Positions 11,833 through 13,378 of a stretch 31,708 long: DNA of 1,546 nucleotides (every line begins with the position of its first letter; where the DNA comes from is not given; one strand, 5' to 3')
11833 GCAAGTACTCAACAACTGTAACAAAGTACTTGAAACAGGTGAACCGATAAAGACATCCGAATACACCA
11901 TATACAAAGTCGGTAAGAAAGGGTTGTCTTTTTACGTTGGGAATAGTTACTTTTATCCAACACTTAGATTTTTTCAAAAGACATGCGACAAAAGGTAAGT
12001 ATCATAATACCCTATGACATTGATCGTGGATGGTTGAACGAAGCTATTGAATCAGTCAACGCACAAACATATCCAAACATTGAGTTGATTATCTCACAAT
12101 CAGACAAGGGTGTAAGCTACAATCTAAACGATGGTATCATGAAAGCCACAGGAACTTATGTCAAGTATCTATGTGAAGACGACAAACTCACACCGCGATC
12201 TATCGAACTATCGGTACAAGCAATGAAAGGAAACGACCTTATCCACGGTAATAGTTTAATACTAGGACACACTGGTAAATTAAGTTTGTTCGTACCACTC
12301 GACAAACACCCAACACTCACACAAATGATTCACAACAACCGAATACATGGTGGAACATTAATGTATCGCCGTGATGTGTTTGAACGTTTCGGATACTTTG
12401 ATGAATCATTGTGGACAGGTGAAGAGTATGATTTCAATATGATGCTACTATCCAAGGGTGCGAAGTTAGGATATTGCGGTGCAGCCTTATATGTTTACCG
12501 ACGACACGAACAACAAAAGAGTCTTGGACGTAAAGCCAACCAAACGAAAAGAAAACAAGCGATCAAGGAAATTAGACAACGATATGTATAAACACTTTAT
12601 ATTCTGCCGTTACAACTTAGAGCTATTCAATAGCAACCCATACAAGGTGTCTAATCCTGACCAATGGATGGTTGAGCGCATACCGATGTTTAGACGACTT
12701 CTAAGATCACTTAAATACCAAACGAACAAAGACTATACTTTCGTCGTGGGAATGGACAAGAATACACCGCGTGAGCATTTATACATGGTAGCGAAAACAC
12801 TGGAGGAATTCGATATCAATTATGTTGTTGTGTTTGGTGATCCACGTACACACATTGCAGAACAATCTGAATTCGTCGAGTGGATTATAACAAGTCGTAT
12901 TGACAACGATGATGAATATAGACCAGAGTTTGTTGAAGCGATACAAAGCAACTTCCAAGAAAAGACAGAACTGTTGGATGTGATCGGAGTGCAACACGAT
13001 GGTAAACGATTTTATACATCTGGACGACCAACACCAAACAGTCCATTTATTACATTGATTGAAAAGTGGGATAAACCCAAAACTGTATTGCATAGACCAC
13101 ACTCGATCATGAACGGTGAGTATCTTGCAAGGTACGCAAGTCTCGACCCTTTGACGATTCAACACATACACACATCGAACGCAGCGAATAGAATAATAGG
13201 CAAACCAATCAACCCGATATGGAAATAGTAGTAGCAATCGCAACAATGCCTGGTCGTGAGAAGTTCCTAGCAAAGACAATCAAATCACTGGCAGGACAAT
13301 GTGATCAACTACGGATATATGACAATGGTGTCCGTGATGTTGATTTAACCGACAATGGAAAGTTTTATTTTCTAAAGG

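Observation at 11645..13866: Secreted protein plus three glycosyltransferases between the tail and head modules of a phage with no visible lysogeny genes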

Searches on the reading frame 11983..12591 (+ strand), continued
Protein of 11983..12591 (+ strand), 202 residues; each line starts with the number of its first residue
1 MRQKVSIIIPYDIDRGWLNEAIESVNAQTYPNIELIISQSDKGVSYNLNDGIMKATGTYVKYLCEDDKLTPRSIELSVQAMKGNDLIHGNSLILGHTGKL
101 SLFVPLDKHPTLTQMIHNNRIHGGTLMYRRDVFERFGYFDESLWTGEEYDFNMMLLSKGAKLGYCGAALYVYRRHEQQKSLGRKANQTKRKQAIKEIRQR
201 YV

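Call 70: find_encoding_contigs(protein=P0225, flank=10000, max_places=2)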
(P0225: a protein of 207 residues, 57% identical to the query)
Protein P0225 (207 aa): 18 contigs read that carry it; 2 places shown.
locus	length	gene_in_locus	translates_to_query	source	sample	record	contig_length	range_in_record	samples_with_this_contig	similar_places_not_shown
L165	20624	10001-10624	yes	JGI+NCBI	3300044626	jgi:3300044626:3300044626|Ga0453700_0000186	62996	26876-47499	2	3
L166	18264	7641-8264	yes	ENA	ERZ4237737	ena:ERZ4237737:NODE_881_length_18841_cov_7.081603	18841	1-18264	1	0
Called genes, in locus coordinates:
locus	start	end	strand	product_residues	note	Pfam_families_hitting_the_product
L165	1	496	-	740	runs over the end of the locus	-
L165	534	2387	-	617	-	-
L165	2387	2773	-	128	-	-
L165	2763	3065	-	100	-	-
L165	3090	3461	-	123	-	PF11325:DUF3127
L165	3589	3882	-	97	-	-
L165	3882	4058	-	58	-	-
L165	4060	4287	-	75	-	-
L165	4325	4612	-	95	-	-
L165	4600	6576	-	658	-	-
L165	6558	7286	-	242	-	PF09524:Phg_2220_C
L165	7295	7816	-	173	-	-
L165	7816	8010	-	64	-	-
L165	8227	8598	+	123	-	-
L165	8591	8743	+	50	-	-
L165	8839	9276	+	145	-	-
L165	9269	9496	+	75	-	-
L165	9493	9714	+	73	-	-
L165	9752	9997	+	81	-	-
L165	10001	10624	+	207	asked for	PF00535:Glycos_transf_2 (faint)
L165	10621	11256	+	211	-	-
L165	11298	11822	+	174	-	-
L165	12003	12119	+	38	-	-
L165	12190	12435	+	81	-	-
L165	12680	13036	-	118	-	-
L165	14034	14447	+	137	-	-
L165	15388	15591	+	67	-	-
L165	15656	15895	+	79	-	-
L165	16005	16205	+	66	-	-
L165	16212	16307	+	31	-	-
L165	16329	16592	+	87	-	-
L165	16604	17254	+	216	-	-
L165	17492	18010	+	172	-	-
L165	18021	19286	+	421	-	-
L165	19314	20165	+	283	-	-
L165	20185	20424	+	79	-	-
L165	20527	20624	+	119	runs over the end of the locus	-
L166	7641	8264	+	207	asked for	PF00535:Glycos_transf_2 (faint)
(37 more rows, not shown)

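Call 89: search_protein_families(library=ncbifam, proteins=[window:11983-12591:+], max_evalue=0.01)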
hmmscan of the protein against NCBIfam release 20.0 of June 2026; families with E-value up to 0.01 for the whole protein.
window:11983-12591:+ (202 aa): 12 families
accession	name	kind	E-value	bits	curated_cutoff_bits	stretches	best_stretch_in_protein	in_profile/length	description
NF050050.1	ProtGlycPglI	equivalog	1.4e-08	34.4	500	1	42-187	69-214/306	GalNAc(5)-diNAcBac-PP-undecaprenol beta-1,3-glucosyltransferase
NF047683.1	TeichurnBiosyTuaG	equivalog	8.8e-08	32.1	400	1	39-176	69-207/252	teichuronic acid biosynthesis protein TuaG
NF007482.0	PRK10073.1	equivalog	1.7e-07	30.6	423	1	22-84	52-113/334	glycosyltransferase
TIGR03965.1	mycofact_glyco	equivalog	3.2e-06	26.3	280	1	125-185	233-294/467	mycofactocin biosynthesis glycosyltransferase MftF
NF053739.1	GlytfEpsEBac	equivalog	4e-06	26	450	0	4-39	2-37/265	glycosyltransferase EpsE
NF041394.1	GtaseAglG_Halo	equivalog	4.2e-06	26.3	440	0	5-37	3-37/304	glucosyl-dolichyl phosphate glucuronosyltransferase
TIGR04283.1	glyco_like_mftF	equivalog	8e-05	22.3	182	1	39-181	55-194/221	TIGR04283 family arsenosugar biosynthesis glycosyltransferase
NF038299.1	EPS_HpsN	equivalog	0.00086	18.4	425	0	4-40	2-39/317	hormogonium polysaccharide biosynthesis glycosyltransferase HpsN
TIGR03111.1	glyc2_xrt_Gpos1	hypoth_equivalog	0.0012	17.7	363.95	1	28-88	103-163/439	TIGR03111 family XrtG-associated glycosyltransferase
TIGR03937.1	PgaC_IcaA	equivalog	0.0021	17.1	422.3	0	3-38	45-80/407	poly-beta-1,6-N-acetyl-D-glucosamine synthase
NF041875.1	EPS_EpsD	equivalog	0.0044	16.5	370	0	117-179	151-214/325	exopolysaccharide biosynthesis glycosyltransferase EpsD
NF007453.0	PRK10018.1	equivalog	0.0097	15.6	382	0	8-78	39-108/280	colanic acid biosynthesis glycosyltransferase WcaA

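Call 114: search_dna_similar(query=window:11983-12591:+, collection=phages, mode=protein, max_rows=12, max_evalue=0.00001)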
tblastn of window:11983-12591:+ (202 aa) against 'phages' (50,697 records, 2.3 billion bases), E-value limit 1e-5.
Records with a match: 5; places in all: 5; records where one place covers at least 80% of the query: 5.
Best place of each record, by identity: <60% 5.
By first word of the organism name: Bacteriophage 3; Enterococcus 2.
By host as written in the record: - 4; Enterococcus faecalis 1.
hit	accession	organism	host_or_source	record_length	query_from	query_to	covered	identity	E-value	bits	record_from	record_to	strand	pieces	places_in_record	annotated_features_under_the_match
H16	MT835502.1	Bacteriophage sp.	human fecal samples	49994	1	202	100%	25.3%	5e-8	58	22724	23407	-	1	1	record has no annotation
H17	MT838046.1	Bacteriophage sp.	human fecal samples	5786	4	173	84%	26.1%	3e-6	52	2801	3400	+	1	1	record has no annotation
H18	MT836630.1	Bacteriophage sp.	human fecal samples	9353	4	202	99%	21.6%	7e-6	52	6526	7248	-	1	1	record has no annotation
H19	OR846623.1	Enterococcus phage Efs 1-1-1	Enterococcus faecalis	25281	1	185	92%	21.6%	3e-8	59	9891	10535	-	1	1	record has no annotation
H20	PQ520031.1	Enterococcus phage IME_EF3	-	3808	1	185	92%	21.6%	4e-8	58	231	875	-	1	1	record has no annotation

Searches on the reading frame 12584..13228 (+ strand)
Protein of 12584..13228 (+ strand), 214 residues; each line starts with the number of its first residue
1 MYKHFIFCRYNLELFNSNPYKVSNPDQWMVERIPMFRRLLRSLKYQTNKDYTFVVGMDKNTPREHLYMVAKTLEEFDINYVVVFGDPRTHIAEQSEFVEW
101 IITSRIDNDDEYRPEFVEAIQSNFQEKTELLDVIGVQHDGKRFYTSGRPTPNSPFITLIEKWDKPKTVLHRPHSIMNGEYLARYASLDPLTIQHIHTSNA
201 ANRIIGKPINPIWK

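Call 4: search_protein_families(library=pfam, proteins=[window:12584-13228:+], max_evalue=0.1)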
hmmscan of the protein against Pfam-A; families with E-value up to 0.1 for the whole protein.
window:12584-13228:+ (214 aa): 3 families
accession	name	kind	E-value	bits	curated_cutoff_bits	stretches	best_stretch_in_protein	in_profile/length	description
PF11316.14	Rhamno_transf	-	3e-10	40.4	23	1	26-207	33-234/235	Putative rhamnosyl transferase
PF00535.33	Glycos_transf_2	-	0.024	15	23.3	0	104-170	83-153/168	Glycosyl transferase family 2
PF10884.14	DUF2683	-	0.029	15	27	1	105-125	28-49/66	Protein of unknown function (DUF2683)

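Call 6: search_protein_families(library=phrogs, proteins=[window:12584-13228:+], max_evalue=0.01)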
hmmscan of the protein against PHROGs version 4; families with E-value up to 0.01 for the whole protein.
window:12584-13228:+ (214 aa): 0 families

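Call 9: find_related_loci(query=window:12584-13228:+, collection=viral_contigs, flank=10000)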
Query window:12584-13228:+ (214 aa) in viral_contigs; peptide patterns used: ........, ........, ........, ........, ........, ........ (x = any residue, [..] = any of these).
7 stretches matched a pattern; 1 encode a relative of the query (tblastn E <= 1e-3); 1 distinct loci.
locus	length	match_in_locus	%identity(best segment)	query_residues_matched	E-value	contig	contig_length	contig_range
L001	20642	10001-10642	53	1-214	1e-72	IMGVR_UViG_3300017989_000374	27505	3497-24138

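Call 31: search_solved_structures(query=window:12584-13228:+, max_evalue=10, show_alignments=2)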
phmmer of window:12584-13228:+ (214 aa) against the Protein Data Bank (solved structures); distinct sequences matched with E-value up to 10: 3.
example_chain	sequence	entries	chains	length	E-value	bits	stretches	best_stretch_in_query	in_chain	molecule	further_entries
4i6u_A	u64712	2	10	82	0.76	12.5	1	29-80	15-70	Regulatory protein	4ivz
1vhd_A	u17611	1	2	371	0.83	12.4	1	30-81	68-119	alcohol dehydrogenase, iron-containing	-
1o2d_A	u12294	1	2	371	0.83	12.4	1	30-81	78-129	Alcohol dehydrogenase, iron-containing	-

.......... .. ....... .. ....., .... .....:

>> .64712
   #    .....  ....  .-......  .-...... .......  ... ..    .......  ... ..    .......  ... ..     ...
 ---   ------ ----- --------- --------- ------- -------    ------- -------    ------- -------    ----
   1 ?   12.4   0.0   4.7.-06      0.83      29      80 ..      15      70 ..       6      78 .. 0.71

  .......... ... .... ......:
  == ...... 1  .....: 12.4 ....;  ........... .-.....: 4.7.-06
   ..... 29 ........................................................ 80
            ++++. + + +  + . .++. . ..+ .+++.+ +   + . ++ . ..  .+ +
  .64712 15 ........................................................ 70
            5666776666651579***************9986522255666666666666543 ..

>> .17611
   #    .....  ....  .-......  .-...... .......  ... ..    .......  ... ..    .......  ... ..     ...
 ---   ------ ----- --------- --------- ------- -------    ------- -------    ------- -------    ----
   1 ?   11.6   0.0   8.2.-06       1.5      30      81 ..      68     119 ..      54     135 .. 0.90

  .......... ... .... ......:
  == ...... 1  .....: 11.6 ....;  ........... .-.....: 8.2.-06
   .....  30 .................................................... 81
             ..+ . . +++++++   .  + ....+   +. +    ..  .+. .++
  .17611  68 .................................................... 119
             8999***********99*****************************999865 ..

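Call 43: search_solved_structures(query=A3, max_evalue=10, show_alignments=1)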
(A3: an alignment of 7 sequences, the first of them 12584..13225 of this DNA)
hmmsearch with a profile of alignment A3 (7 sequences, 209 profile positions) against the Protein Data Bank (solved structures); distinct sequences matched with E-value up to 10: 4.
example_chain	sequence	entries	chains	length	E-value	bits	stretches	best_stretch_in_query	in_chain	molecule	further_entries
4hpq_B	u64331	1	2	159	0.73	12.7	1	105-171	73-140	Atg31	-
2l49_A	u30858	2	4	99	1.5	11.6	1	121-153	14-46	C protein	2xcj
1o2d_A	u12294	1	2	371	1.7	11.5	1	31-79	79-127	Alcohol dehydrogenase, iron-containing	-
1vhd_A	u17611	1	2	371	1.7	11.5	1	31-79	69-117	alcohol dehydrogenase, iron-containing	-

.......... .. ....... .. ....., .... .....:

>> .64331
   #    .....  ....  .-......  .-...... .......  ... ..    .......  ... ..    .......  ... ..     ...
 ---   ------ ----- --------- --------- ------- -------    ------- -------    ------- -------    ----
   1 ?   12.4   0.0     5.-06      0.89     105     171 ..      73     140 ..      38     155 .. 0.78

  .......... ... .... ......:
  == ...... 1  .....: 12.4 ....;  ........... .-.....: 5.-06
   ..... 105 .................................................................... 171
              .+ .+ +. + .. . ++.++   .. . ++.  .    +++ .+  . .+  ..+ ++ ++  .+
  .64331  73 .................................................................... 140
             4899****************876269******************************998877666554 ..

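Call 82: find_homologous_proteins(query=window:12584-13228:+)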
Query window:12584-13228:+ (214 aa): 42 proteins with E <= 0.001 among 90 candidates.
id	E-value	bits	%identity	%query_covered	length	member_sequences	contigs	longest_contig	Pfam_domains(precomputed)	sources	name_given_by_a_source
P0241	1.2e-144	497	100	100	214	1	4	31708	PF11316.15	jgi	-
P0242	8.5e-91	321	66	100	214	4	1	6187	PF11316.15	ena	-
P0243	4.7e-87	309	61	100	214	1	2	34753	PF11316.15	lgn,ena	-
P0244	2.1e-70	255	54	98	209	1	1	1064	PF11316.15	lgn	-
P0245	7.3e-67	243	50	98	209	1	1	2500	PF11316.15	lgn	-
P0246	6.6e-66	240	50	98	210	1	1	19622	PF11316.15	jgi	jgi:hypothetical protein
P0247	9.3e-65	236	50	98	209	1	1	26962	PF11316.15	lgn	-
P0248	1.6e-61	226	50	98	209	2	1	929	PF11316.15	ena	-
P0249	3.4e-60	221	51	98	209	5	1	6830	PF11316.15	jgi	-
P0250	5.2e-60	221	51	98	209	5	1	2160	PF11316.15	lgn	-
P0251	3.4e-57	211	70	62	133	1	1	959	PF11316.15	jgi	jgi:hypothetical protein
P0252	5.1e-57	211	49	96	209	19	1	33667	PF11316.15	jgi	jgi:hypothetical protein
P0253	7.6e-56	207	48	98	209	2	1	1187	PF11316.15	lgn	-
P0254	8.2e-56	207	48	98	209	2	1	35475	PF11316.15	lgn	-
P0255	9.8e-52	194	48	96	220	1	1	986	PF11316.15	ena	-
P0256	9.0e-49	184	44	98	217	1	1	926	PF11316.15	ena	-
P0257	3.1e-48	182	46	98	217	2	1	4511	PF11316.15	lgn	-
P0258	2.7e-47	179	44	96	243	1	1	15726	PF11316.15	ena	-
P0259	6.5e-47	178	46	96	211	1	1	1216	PF11316.15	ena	-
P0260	1.1e-46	177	43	98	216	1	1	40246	PF11316.15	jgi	jgi:hypothetical protein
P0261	3.4e-46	176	45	98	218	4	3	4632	PF11316.15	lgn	-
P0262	1.4e-44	170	43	97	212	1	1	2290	PF11316.15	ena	-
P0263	4.2e-42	162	50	75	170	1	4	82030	PF11316.15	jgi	jgi:hypothetical protein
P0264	4.0e-41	159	41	98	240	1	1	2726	PF11316.15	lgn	-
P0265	8.0e-41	158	44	97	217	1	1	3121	PF11316.15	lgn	-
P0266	1.3e-35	141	35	97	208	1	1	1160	PF11316.15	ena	-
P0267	7.3e-32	129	42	77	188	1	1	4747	PF11316.15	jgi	jgi:glycosyltransferase involved in cell wall biosynthesis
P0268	5.1e-29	119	40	83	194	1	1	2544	PF11316.15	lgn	-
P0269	1.2e-22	99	32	91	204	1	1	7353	PF11316.15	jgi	jgi:hypothetical protein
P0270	1.9e-12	65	30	96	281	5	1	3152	PF11316.15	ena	-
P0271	5.4e-12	64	30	96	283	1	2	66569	PF11316.15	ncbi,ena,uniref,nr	ncbi:glycosyltransferase [Winogradskyella sp.]|uniref:glycosyltransferase n=1 Tax=Winogradskyella sp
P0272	8.6e-12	63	30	96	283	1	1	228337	PF11316.15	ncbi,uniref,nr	ncbi:glycosyltransferase [Winogradskyella ouciana]|uniref:Rhamnosyl transferase n=1 Tax=Winogradskye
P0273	1.9e-11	62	30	96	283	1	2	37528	PF11316.15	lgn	-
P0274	2.5e-11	62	29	96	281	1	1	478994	PF11316.15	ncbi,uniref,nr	ncbi:glycosyltransferase [uncultured Algibacter sp.]|uniref:glycosyltransferase n=1 Tax=uncultured A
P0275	7.4e-11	60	29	96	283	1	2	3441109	PF11316.15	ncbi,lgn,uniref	ncbi:glycosyltransferase [Winogradskyella ouciana]|uniref:glycosyltransferase n=1 Tax=Winogradskyell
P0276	1.7e-10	59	30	81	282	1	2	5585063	PF11316.15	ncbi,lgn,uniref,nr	ncbi:Putative rhamnosyl transferase [Cnuella takakiae]|uniref:Putative rhamnosyl transferase n=1 Tax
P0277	2.4e-10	58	31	75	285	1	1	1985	PF11316.15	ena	-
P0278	5.0e-10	57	34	81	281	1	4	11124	PF11316.15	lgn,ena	-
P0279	8.8e-10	57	30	81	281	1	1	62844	PF11316.15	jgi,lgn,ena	-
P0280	7.7e-9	53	33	81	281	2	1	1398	PF11316.15,PF00535.33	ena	-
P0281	5.5e-8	51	29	79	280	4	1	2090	PF11316.15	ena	-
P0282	2.4e-7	49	29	83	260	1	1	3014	PF11316.15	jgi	jgi:hypothetical protein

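Call 84: find_encoding_contigs(protein=P0275, flank=10000, max_places=1)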
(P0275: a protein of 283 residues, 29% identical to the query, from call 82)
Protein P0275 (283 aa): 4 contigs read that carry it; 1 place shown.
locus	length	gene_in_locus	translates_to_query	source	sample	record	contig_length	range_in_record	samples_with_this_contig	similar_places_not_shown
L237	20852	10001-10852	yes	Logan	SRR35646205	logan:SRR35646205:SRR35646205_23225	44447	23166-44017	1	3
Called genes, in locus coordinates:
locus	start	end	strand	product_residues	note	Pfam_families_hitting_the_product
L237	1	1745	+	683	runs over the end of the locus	-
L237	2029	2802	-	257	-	PF01503:PRA-PH (faint), PF03819:MazG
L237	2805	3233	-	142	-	PF18347:DUF5606, PF21186:DUF6852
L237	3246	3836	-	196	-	PF01327:Pep_deformylase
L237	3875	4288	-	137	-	PF03652:RuvX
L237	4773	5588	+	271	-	PF14805:THDPS_N_2, PF00132:Hexapep (weak), PF14602:Hexapep_2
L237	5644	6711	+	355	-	PF01075:Glyco_transf_9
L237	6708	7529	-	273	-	PF00535:Glycos_transf_2, PF10111:Glyco_tranf_2_2 (weak)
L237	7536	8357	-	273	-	PF00535:Glycos_transf_2, PF10111:Glyco_tranf_2_2, PF02709:Glyco_transf_7C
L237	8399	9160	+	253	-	PF00535:Glycos_transf_2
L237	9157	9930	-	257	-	-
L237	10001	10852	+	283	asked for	PF11316:Rhamno_transf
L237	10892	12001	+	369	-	PF13439:Glyco_transf_4 (weak), PF00534:Glycos_transf_1, PF13692:Glyco_trans_1_4, PF13524:Glyco_trans_1_2 (weak)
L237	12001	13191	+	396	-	PF13439:Glyco_transf_4, PF00534:Glycos_transf_1, PF13692:Glyco_trans_1_4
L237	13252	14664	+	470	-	PF01743:PolyA_pol, PF12627:PolyA_pol_RNAbd, PF01966:HD, PF13735:tRNA_NucTran2_2 (weak)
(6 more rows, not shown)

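Call 89: search_protein_families(library=ncbifam, proteins=[window:12584-13228:+], max_evalue=0.01)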
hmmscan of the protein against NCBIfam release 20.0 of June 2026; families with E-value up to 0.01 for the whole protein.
window:12584-13228:+ (214 aa): 0 families

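Call 95: predict_structure(alignment_id=A6)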
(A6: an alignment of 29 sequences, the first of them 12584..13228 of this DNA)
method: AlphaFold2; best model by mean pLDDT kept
length: 214 residues; sequences in the alignment: 29
mean_pLDDT: 92.1   pTM: 0.90
mean pLDDT of the five models: 92.1, 91.7, 91.5, 91.0, 90.9
residues with pLDDT >= 90: 165; 70-90: 39; 50-70: 10; < 50: 0
segments of 3 or more residues with pLDDT < 50: none
pLDDT, mean of each block of 10 residues (from residue 1): 96 92 93 96 98 96 97 97 94 81 96 98 98 93 88 94 93 91 95 79 79 65
secondary structure, 60 per line:
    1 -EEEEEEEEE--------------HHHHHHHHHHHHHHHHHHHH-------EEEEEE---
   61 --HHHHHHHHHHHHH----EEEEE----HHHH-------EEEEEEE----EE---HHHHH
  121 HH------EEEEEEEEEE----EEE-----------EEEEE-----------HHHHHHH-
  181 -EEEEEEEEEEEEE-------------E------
elements in order: E2-10 H25-44 E52-57 H63-75 E80-84 H89-92 E100-106 H116-122 E129-138 E143-145 E157-161 H173-179 E182-194

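Call 99: fold_search(model_id=the predicted structure, library=pdb)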
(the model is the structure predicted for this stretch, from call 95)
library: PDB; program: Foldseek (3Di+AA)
matches with E <= 10: 1415; with E <= 0.001: 112
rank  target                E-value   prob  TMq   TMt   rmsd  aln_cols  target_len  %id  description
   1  6p61_A                2.9e-07  1.00  0.54  0.59   4.7       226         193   14  Structure of a Glycosyltransferase from Leptospira borgpetersenii serovar Hardjo-bovis (strain JB197) (released 2019-07-10)
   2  6p61_C                5.1e-07  1.00  0.57  0.63   4.5       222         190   14  Structure of a Glycosyltransferase from Leptospira borgpetersenii serovar Hardjo-bovis (strain JB197) (released 2019-07-10)
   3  5tz8_A                2.2e-06  1.00  0.51  0.22   5.6       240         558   14  Crystal structure of S. aureus TarS (released 2017-01-04)
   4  8bz6_B                4.1e-06  1.00  0.55  0.22   6.5       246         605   15  Crystal structure of the L. monocytogenes RmlT in complex with UDP-glucose (released 2023-12-27)
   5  6p61_B                4.4e-06  1.00  0.54  0.59   4.9       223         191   14  Structure of a Glycosyltransferase from Leptospira borgpetersenii serovar Hardjo-bovis (strain JB197) (released 2019-07-10)
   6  8bz8_E                4.4e-06  1.00  0.54  0.22   6.6       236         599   14  Crystal structure of the L. monocytogenes RmlT D198A variant in complex with TDP-rhamnose (released 2023-12-27)
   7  9gzk_C                4.6e-06  1.00  0.53  0.22   5.8       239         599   16  Crystal structure of the L. monocytogenes RmlT in complex with 4-RboP-(CH2)6NH2 (released 2024-12-18)
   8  8bz7_B                4.6e-06  1.00  0.55  0.22   6.1       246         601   17  Crystal structure of the L. monocytogenes RmlT in complex with TDP-rhamnose (released 2023-12-27)
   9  8bz5_B                5.6e-06  1.00  0.53  0.21   6.2       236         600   14  Crystal structure of the L. monocytogenes RmlT in complex with HEPES (released 2023-12-27)
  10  8bz8_B                5.9e-06  1.00  0.52  0.21   6.4       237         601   16  Crystal structure of the L. monocytogenes RmlT D198A variant in complex with TDP-rhamnose (released 2023-12-27)
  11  5tzi                  5.9e-06  1.00  0.48  0.33   6.1       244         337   13  Crystal structure of S. aureus TarS 1-349 (released 2017-01-04)
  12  8bz5_A                7.6e-06  1.00  0.52  0.21   6.3       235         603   16  Crystal structure of the L. monocytogenes RmlT in complex with HEPES (released 2023-12-27)
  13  1h7l                  9.1e-06  1.00  0.56  0.51   5.4       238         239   13  dTDP-MAGNESIUM COMPLEX OF SPSA FROM BACILLUS SUBTILIS (released 2001-12-13)
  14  8bz7_A                1.1e-05  1.00  0.54  0.22   6.2       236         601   14  Crystal structure of the L. monocytogenes RmlT in complex with TDP-rhamnose (released 2023-12-27)
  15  8bz8_A                1.2e-05  1.00  0.54  0.22   6.4       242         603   16  Crystal structure of the L. monocytogenes RmlT D198A variant in complex with TDP-rhamnose (released 2023-12-27)
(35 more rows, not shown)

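Call 115: search_dna_similar(query=window:12584-13228:+, collection=phages, mode=protein, max_rows=12, max_evalue=0.001)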
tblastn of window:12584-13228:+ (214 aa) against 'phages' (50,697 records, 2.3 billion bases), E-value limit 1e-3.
No match.
